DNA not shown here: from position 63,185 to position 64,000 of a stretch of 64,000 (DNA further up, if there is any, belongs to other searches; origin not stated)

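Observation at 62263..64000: Low-GC islet: MauE-like membrane protein, Tat-exported 18-Cys protein and DUF4367-like protein (cluster continues beyond the window)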

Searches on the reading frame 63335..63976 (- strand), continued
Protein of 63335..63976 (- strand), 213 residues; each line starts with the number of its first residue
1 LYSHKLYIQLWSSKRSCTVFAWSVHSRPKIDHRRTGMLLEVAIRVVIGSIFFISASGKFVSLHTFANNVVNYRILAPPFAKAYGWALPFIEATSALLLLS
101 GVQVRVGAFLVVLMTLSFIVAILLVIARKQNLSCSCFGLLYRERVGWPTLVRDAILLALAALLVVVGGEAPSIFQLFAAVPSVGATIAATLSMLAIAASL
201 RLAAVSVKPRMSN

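Call 74: fold_search(model_id=the predicted structure, library=pdb)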
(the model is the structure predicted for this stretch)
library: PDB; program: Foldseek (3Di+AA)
matches with E <= 10: 273; with E <= 0.001: 0
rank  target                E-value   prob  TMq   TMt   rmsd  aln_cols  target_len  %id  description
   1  9z6u_E                7.5e-01  0.23  0.27  0.31  16.0       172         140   12  The structure of TMD with 2 TARPs and 2 CNIHs from all native AMPA receptor subtypes (released 2026-02-04)
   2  8vzo_A                1.0e+00  0.15  0.23  0.13  18.8       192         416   14  Cryo-EM structure of FLVCR2 in the outward-facing state with choline bound (released 2024-05-01)
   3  7vg4_E                1.3e+00  0.12  0.23  0.21  15.9       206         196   13  10,5-methenyltetrahydrofolate cyclohydrolase from Methylobacterium extorquens AM1 strain (released 2022-07-06)
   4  6m20_C                1.3e+00  0.08  0.21  0.10  19.6       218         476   12  Crystal structure of Plasmodium falciparum hexose transporter PfHT1 bound with glucose (released 2020-09-09)
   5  7vhr_J                1.3e+00  0.20  0.25  0.26  17.0       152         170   14  Apostichopus japonicus ferritin (released 2022-03-02)
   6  9z6w_E                1.3e+00  0.08  0.18  0.22  18.7       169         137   13  The structure of TMD with 4 TARPs from all native AMPA receptor subtypes (released 2026-02-04)
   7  8d9p                  1.4e+00  0.09  0.20  0.18  21.2       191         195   12  De Novo Photosynthetic Reaction Center Protein Equipped with Heme B and Mn(II) cations (released 2022-09-28)
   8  6m20_A                1.4e+00  0.08  0.20  0.10  19.9       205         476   12  Crystal structure of Plasmodium falciparum hexose transporter PfHT1 bound with glucose (released 2020-09-09)
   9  8f6k_B                1.5e+00  0.14  0.27  0.19  12.5       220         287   14  Cryo-EM structure of a Zinc-loaded H263A/D287A mutant of the YiiP-Fab complex (released 2023-02-08)
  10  8qcy                  1.5e+00  0.11  0.22  0.12  19.1       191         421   14  Cryo-EM structure of the outward-facing FLVCR2 (released 2024-04-17)
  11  7o3v_I                1.5e+00  0.09  0.19  0.18  19.6       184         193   13  Stalk complex structure (TrwJ/VirB5-TrwI/VirB6) from the fully-assembled R388 type IV secretion system determined by c (released 2022-06-22)
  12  4buo_B                1.7e+00  0.05  0.18  0.12  16.4       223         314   15  High Resolution Structure of Thermostable Agonist-bound Neurotensin Receptor 1 Mutant without Lysozyme Fusion (released 2014-01-29)
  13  6rw3_C                1.9e+00  0.04  0.16  0.09  18.2       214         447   14  The molecular basis for sugar import in malaria parasites. (released 2020-01-29)
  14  6m2l_B                2.0e+00  0.13  0.29  0.16   9.4       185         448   11  Crystal structure of Plasmodium falciparum hexose transporter PfHT1 bound with C3361 (released 2020-09-09)
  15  8dcr_R                2.0e+00  0.08  0.22  0.16  14.5       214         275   15  Cryo-EM structure of dobutamine-bound beta1-adrenergic receptor in complex with heterotrimeric Gs-protein (released 2022-07-27)
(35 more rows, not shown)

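Call 75: list_cluster_members(proteins=[window:63338-63868:-, window:58482-61940:+, P0001, P0002])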
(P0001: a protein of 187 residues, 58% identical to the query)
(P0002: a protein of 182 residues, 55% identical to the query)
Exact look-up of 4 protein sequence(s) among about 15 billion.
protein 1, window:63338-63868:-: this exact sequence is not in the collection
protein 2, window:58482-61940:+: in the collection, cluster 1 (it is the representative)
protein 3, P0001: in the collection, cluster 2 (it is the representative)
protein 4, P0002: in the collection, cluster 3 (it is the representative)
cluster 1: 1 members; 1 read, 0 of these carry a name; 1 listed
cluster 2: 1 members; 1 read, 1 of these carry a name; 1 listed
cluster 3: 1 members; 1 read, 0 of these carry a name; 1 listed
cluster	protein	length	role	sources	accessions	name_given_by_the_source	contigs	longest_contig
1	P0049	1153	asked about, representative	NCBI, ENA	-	-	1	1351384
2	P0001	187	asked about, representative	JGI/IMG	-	uncharacterized membrane protein YphA (DoxX/SURF4 family)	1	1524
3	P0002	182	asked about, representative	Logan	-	-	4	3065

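Call 77: find_encoding_contigs(protein=P0049, flank=10000, max_places=3)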
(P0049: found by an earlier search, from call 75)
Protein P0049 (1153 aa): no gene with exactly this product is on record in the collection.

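Call 79: list_cluster_members(proteins=[window:63338-63976:-, window:62266-62919:-, window:62266-62823:-, window:62876-63292:-, window:54993-56210:-, window:56219-57334:-, window:57334-58440:-, window:53822-55012:-])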
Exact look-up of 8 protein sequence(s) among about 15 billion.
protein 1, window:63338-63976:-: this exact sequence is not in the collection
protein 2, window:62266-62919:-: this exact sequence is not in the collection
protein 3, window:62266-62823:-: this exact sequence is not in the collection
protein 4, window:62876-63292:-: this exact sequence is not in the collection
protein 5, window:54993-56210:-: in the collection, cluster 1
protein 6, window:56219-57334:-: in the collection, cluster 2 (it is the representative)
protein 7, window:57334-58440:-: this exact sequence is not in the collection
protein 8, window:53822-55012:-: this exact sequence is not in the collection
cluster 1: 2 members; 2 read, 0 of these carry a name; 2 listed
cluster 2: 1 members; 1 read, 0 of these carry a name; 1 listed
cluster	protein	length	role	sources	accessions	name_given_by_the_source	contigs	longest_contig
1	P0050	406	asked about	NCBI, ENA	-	-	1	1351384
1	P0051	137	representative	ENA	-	-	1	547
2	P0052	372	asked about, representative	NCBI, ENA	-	-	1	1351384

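Call 88: search_protein_families(library=padloc, proteins=[window:63338-63868:-], max_evalue=0.01)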
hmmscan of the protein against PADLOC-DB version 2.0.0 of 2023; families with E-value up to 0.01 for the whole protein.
window:63338-63868:- (177 aa): 0 families

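Call 89: search_protein_families(library=phrogs, proteins=[window:63338-63868:-], max_evalue=0.01)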
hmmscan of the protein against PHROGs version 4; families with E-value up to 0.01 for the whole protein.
window:63338-63868:- (177 aa): 0 families
